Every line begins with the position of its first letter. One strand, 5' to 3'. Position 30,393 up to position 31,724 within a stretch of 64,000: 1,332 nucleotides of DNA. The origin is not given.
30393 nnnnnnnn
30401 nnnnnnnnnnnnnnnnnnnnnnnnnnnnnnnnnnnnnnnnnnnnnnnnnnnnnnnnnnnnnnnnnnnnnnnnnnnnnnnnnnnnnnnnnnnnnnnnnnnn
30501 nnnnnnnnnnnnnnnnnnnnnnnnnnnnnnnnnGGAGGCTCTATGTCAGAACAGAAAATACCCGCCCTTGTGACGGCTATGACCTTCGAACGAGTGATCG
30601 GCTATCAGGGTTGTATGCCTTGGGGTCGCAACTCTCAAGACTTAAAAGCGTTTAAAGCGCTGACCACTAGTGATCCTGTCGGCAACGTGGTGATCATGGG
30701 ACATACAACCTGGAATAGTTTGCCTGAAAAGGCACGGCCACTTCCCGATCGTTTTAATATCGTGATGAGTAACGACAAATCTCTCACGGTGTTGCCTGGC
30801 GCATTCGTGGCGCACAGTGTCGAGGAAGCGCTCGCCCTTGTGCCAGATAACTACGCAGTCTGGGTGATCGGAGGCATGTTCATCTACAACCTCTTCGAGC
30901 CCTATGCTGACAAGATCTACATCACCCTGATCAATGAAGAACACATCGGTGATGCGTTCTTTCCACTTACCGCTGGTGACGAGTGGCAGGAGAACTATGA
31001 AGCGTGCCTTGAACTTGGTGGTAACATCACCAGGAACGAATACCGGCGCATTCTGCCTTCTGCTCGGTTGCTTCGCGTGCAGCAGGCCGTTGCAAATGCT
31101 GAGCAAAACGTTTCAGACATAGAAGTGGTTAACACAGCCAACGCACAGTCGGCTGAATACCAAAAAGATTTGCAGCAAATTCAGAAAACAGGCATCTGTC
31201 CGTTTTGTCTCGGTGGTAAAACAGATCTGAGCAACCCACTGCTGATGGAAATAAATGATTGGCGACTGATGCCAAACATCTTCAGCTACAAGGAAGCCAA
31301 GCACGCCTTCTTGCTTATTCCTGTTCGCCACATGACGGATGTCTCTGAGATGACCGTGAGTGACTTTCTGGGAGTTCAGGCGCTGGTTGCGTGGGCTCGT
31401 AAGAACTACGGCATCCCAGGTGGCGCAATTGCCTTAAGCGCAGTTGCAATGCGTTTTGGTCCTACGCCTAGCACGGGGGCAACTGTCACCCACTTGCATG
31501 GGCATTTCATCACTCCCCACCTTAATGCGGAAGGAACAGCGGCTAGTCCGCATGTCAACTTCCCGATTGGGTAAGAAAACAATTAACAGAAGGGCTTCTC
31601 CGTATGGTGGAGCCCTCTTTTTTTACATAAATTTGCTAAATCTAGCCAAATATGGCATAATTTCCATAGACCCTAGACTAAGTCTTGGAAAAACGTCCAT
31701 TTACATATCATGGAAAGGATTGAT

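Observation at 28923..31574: Two DHFR-family genes flanking thyA, one fused to a HIT (histidine-triad) domain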

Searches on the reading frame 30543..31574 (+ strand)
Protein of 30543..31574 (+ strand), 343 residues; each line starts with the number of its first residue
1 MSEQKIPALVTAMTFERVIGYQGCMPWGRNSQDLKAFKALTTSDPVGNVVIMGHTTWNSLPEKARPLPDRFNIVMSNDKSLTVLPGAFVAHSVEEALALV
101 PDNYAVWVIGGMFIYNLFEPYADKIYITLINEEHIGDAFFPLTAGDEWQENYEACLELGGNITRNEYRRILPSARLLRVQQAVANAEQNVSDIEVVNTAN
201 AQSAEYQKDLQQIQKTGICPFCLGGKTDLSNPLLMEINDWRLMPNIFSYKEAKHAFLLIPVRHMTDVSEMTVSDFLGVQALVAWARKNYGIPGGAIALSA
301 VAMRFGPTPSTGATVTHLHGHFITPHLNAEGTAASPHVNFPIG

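Call 3: search_protein_families(library=pfam, proteins=[window:30543-31574:+], max_evalue=0.1)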
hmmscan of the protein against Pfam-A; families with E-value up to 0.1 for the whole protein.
window:30543-31574:+ (343 aa): 3 families
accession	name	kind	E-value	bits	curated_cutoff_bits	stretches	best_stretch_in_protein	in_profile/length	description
PF00186.24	DHFR_1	-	3.6e-34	118.2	25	1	9-152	4-138/159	Dihydrofolate reductase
PF11969.13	DcpS_C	-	0.0044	17.9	24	1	234-332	17-109/114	Scavenger mRNA decapping enzyme C-term binding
PF01738.24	DLH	-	0.097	12.7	21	0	180-226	63-109/217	Dienelactone hydrolase family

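Call 4: search_protein_families(library=ncbifam, proteins=[window:30543-31574:+], max_evalue=0.1)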
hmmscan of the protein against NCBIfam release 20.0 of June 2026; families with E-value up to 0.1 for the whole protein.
window:30543-31574:+ (343 aa): 28 families (the best 25 are shown)
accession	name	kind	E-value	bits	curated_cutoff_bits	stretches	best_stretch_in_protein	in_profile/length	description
NF008037.0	PRK10769.1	equivalog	8.3e-26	90.8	168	1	8-152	4-138/160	type 3 dihydrofolate reductase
NF000332.1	trim_DfrDGK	exception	2.5e-25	89.2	300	1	8-151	3-137/161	DfrD/DfrG/DfrK family trimethoprim-resistant dihydrofolate reductase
NF000143.1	trim_DfrG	exception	1.5e-24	86.6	365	1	8-152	4-139/165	trimethoprim-resistant dihydrofolate reductase DfrG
NF000159.1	trim_DfrD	exception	2.4e-23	82.8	350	1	8-151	8-142/166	trimethoprim-resistant dihydrofolate reductase DfrD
NF000019.2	trim_DfrA3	exception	2.8e-19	69.6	350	1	8-151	4-138/162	trimethoprim-resistant dihydrofolate reductase DfrA3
NF041386.1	dihyfolred_HdrA_Halo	equivalog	1.7e-18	66.9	300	1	10-151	6-142/158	dihydrofolate reductase HdrA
NF040541.1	trim_DfrE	exception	1.8e-18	66.7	347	1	8-157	4-144/157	trimethoprim-resistant dihydrofolate reductase DfrE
NF000155.1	trim_DfrC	exception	3.9e-18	65.8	350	1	10-150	6-134/161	trimethoprim-sensitive dihydrofolate reductase DfrC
NF041668.1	trim_DfrL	exception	4e-17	62.8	370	1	12-142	6-131/176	trimethoprim-resistant dihydrofolate reductase DfrL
NF000127.2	trim_DfrA20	exception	1.1e-16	61.4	325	1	9-151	7-147/169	trimethoprim-resistant dihydrofolate reductase DfrA20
NF047324.1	trim_DfrA51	exception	1.8e-16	60.9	322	1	11-142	5-124/158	trimethoprim-resistant dihydrofolate reductase DfrA51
NF033473.1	trim_sens_DfrEf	exception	3e-16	59.7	350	1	16-148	11-136/164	trimethoprim-sensitive dihydrofolate reductase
NF000055.3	trim_DfrA12_A21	exception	2.5e-15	56.7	330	1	9-148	10-141/165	DfrA12/DfrA21 family trimethoprim-resistant dihydrofolate reductase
NF000053.2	trim_DfrA12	exception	6.7e-15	55.3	360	1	8-148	9-141/165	trimethoprim-resistant dihydrofolate reductase DfrA12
NF000006.2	trim_DfrA26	exception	7.1e-15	55.5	350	1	8-158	20-167/183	trimethoprim-resistant dihydrofolate reductase DfrA26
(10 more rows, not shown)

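Call 9: find_homologous_proteins(query=window:30543-31574:+, max_evalue=0.001)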
Query window:30543-31574:+ (343 aa): 8 proteins with E <= 0.001 among 6522 candidates.
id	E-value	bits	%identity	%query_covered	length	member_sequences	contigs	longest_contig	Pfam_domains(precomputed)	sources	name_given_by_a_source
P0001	3.3e-225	765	100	97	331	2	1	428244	PF00186.25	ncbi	ncbi:MAG: dihydrofolate reductase [Patescibacteria group bacterium]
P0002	1.3e-35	142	34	93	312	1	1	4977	PF11969.14,PF00186.25,PF01230.30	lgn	-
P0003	2.6e-32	131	31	94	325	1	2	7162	PF00186.25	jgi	jgi:dihydrofolate reductase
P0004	2.3e-22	98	29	94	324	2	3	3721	PF00186.25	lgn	-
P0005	2.8e-22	98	43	41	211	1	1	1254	PF00186.25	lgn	-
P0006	1.3e-19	89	42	41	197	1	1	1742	PF00186.25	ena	-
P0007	1.0e-4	40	40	21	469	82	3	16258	PF00186.25,PF00303.25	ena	-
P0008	3.6e-4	38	31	39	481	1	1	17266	PF00186.25,PF00303.25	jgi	jgi:dihydrofolate reductase / thymidylate synthase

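Call 17: find_encoding_contigs(protein=P0002, flank=5000, max_places=3)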
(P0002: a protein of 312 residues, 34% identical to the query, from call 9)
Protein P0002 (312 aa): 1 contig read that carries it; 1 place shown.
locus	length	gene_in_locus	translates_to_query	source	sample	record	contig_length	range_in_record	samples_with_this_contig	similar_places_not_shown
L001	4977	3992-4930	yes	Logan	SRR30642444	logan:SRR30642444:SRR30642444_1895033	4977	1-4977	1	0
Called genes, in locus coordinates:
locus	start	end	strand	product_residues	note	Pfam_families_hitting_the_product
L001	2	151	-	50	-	?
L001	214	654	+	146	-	PF01668:SmpB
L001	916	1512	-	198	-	PF00149:Metallophos, PF12850:Metallophos_2 (weak)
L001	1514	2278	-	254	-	PF01996:F420_ligase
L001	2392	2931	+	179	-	-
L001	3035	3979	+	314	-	PF00303:Thymidylat_synt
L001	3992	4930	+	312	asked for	PF00186:DHFR_1, PF11969:DcpS_C (weak), PF01230:HIT (weak)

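Call 18: find_encoding_contigs(protein=P0003, flank=6000, max_places=3)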
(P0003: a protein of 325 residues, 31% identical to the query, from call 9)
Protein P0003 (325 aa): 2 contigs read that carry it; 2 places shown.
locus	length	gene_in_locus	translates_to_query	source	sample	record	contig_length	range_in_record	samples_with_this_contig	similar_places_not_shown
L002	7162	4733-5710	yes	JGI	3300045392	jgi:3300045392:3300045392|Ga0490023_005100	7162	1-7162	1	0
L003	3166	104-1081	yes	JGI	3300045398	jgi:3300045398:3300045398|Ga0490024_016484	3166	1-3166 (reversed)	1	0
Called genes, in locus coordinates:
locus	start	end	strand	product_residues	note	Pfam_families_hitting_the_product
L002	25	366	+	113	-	-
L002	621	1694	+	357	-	-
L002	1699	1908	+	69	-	-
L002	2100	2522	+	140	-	-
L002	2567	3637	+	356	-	PF00437:T2SSE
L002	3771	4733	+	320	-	PF00303:Thymidylat_synt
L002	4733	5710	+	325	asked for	PF00186:DHFR_1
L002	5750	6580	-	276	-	PF00383:dCMP_cyt_deam_1, PF14437:MafB19-deam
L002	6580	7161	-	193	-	?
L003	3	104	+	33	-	?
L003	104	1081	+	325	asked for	PF00186:DHFR_1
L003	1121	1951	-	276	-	PF00383:dCMP_cyt_deam_1, PF14437:MafB19-deam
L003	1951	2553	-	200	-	PF01467:CTP_transf_like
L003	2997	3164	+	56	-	?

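Call 19: find_encoding_contigs(protein=P0004, flank=5000, max_places=3)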
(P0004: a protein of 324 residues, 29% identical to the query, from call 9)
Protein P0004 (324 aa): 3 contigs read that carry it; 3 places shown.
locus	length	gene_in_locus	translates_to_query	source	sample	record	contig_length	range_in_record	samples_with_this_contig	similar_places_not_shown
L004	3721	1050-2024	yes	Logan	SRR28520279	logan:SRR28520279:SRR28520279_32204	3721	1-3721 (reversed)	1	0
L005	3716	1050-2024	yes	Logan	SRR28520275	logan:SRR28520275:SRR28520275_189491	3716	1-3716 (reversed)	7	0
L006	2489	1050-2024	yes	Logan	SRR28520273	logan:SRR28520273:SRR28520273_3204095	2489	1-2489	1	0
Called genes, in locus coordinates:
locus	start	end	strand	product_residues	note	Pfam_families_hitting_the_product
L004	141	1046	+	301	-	PF00303:Thymidylat_synt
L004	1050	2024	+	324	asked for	PF00186:DHFR_1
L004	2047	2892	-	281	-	PF00383:dCMP_cyt_deam_1, PF14437:MafB19-deam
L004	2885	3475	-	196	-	PF01467:CTP_transf_like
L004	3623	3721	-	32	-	?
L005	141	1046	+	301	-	PF00303:Thymidylat_synt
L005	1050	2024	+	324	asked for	PF00186:DHFR_1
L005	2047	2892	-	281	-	PF00383:dCMP_cyt_deam_1, PF14437:MafB19-deam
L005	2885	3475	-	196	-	PF01467:CTP_transf_like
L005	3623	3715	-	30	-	?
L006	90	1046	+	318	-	PF00303:Thymidylat_synt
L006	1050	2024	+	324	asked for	PF00186:DHFR_1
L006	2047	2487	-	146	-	?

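Call 24: search_protein_families(library=pfam, proteins=[L001:2392-2931:+, L002:5750-6580:-, L003:1951-2553:-, L004:2047-2892:-, L004:2885-3475:-, L002:2100-2522:+], max_evalue=0.1)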
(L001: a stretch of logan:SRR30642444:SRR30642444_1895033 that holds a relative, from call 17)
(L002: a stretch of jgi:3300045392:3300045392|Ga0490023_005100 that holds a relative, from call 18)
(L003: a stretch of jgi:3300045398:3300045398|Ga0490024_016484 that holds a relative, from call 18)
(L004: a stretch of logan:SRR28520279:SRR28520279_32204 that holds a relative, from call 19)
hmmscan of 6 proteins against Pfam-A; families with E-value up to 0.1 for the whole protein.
L001:2392-2931:+ (179 aa): 1 family
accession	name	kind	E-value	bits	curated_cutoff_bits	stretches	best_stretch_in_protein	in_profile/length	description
PF01230.28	HIT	-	0.057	14.5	21.5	0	88-156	23-95/98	HIT domain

L002:5750-6580:- (276 aa): 3 families
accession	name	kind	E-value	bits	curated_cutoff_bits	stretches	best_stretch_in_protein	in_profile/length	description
PF00383.29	dCMP_cyt_deam_1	-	8.1e-18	64.6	25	1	136-251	4-100/102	Cytidine and deoxycytidylate deaminase zinc-binding region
PF14437.12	MafB19-deam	-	1.2e-11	45.1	27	1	136-250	3-98/142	MafB19-like deaminase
PF14439.12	Bd3614-deam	-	0.0027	18.1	38.5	1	203-250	34-83/113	Bd3614-like deaminase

L003:1951-2553:- (200 aa): 3 families
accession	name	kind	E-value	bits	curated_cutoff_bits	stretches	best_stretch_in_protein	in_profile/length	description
PF01467.32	CTP_transf_like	-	4.6e-15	56.4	21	1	42-153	2-111/133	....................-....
PF06574.18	FAD_syn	-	0.00039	20.7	27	1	40-109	9-83/158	FAD synthetase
PF04689.18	S1FA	-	0.086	13.4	21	0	30-50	4-24/66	DNA binding protein S1FA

L004:2047-2892:- (281 aa): 2 families
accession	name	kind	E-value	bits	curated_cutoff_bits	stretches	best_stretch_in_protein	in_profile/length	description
PF00383.29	dCMP_cyt_deam_1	-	4.4e-17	62.3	25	1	137-253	5-101/102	Cytidine and deoxycytidylate deaminase zinc-binding region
PF14437.12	MafB19-deam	-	7e-08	32.9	27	1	155-255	23-102/142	MafB19-like deaminase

L004:2885-3475:- (196 aa): 2 families
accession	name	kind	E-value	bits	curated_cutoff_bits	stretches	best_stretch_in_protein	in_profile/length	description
PF01467.32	CTP_transf_like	-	4.1e-11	43.7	21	1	41-148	2-106/133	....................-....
PF03915.18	AIP3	-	0.015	14.9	31.6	1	97-184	125-203/406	Actin interacting protein 3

L002:2100-2522:+ (140 aa): 0 families

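Call 59: predict_structure(alignment_id=A5)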
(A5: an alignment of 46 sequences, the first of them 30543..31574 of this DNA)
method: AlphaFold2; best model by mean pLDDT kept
length: 343 residues; sequences in the alignment: 46
mean_pLDDT: 86.6   pTM: 0.61
mean pLDDT of the five models: 86.6, 85.7, 85.7, 85.4, 85.4
residues with pLDDT >= 90: 206; 70-90: 93; 50-70: 36; < 50: 8
segments of 3 or more residues with pLDDT < 50: 188-190, 299-302
pLDDT, mean of each block of 10 residues (from residue 1): 79 94 91 94 95 95 96 97 97 94 95 92 93 93 74 81 87 56 52 83 93 91 85 90 90 93 88 90 93 63 68 90 91 85 71
secondary structure, 60 per line:
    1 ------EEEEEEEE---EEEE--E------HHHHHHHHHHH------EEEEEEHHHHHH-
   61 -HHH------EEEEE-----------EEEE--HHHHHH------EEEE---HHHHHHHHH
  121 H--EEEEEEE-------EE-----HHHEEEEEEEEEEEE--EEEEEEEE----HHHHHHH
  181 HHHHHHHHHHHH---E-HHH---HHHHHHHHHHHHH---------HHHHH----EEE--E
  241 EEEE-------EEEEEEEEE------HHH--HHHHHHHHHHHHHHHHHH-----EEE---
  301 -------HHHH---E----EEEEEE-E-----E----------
elements in order: E7-14 E18-21 H31-41 E48-53 H54-59 E71-75 E87-90 H93-98 E105-108 H112-121 E124-130 E148-159 E162-169 H174-192 H204-216 H226-230 E235-237 E240-244 E252-260 H272-289 E295-297 H308-311 E320-325

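Call 62: fold_search(model_id=the predicted structure, library=pdb)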
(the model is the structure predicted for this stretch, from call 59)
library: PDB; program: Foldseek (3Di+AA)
matches with E <= 10: 984; with E <= 0.001: 399
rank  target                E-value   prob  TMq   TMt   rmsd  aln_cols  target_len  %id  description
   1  3jw3_A                2.1e-16  1.00  0.43  0.88   2.3       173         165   33  Crystal structure of Bacillus anthracis (F96I) dihydrofolate reductase complexed with NADPH and Trimethoprim (released 2010-09-15)
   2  4gh8_A                5.4e-16  1.00  0.43  0.89   2.3       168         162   34  Crystal structure of a 'humanized' E. coli dihydrofolate reductase (released 2013-06-05)
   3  8dae                  1.2e-15  1.00  0.43  0.32  14.5       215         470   27  Arabidopsis thaliana bifunctional dihydrofolate reductase-thymidylate synthase (released 2023-06-21)
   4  7k6c_D                1.4e-15  1.00  0.43  0.89   2.4       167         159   36  Crystal Structure of Dihydrofolate reductase (DHFR) from Mycobacterium abscessus ATCC 19977 / DSM 44196 with NADP and  (released 2021-03-17)
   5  3jwm_A                1.9e-15  1.00  0.43  0.87   2.3       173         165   32  Crystal structure of Bacillus anthracis dihydrofolate reductase complexed with NADPH and (S)-2,4-diamino-5-(3-methoxy- (released 2010-09-15)
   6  3k45                  2.5e-15  1.00  0.44  0.78   2.8       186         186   29  Alternate Binding Modes Observed for the E- and Z-isomers of 2,4-Diaminofuro[2,3d]pyrimidines as Ternary Complexes with  (released 2009-10-13)
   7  5sd6                  3.0e-15  1.00  0.42  0.74   3.1       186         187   29  Crystal Structure of Dihydrofolate Reductase from Homo sapiens bound to NADP and SDDC Inhibitor SDDC-892 (released 2022-02-09)
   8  3e0b_A                3.3e-15  1.00  0.43  0.86   2.6       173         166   32  Bacillus anthracis Dihydrofolate Reductase complexed with NADPH and 2,4-diamino-5-(3-(2,5-dimethoxyphenyl)prop-1-ynyl) (released 2008-11-25)
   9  7k6c_B                3.6e-15  1.00  0.43  0.88   2.4       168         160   36  Crystal Structure of Dihydrofolate reductase (DHFR) from Mycobacterium abscessus ATCC 19977 / DSM 44196 with NADP and  (released 2021-03-17)
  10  7k6c_A                4.0e-15  1.00  0.43  0.89   2.4       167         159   36  Crystal Structure of Dihydrofolate reductase (DHFR) from Mycobacterium abscessus ATCC 19977 / DSM 44196 with NADP and  (released 2021-03-17)
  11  1u70                  4.5e-15  1.00  0.43  0.77   2.7       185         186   30  Understanding the Role of Leu22 Variants in Methotrexate Resistance: Comparison of Wild-type and Leu22Arg Variant Mouse  (released 2005-02-01)
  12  1kmv                  5.4e-15  1.00  0.43  0.78   2.9       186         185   27  HUMAN DIHYDROFOLATE REDUCTASE COMPLEXED WITH NADPH AND (Z)-6-(2-[2,5-DIMETHOXYPHENYL]ETHEN-1-YL)-2,4-DIAMINO-5-METHYLPYR (released 2002-07-10)
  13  3jw5_A                5.8e-15  1.00  0.43  0.87   2.3       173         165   32  Crystal structure of Bacillus anthracis (Y102F) dihydrofolate reductase complexed with NADPH and Trimethoprim (released 2010-09-15)
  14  2fzj                  5.8e-15  1.00  0.43  0.76   2.8       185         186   30  New Insights into DHFR Interactions: Analysis of Pneumocystis carinii and Mouse DHFR Complexes with NADPH and Two Highly (released 2006-12-26)
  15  3sa1_A                6.1e-15  1.00  0.43  0.87   2.3       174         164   32  Bacuills anthracis Dihydrofolate Reductase bound propargyl-linked TMP analog, UCP1021 (released 2012-06-13)
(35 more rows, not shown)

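Call 100: search_protein_families(library=padloc, proteins=[window:30543-31574:+], max_evalue=0.001)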
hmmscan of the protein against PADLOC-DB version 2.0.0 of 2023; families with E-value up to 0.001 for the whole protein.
window:30543-31574:+ (343 aa): 0 families
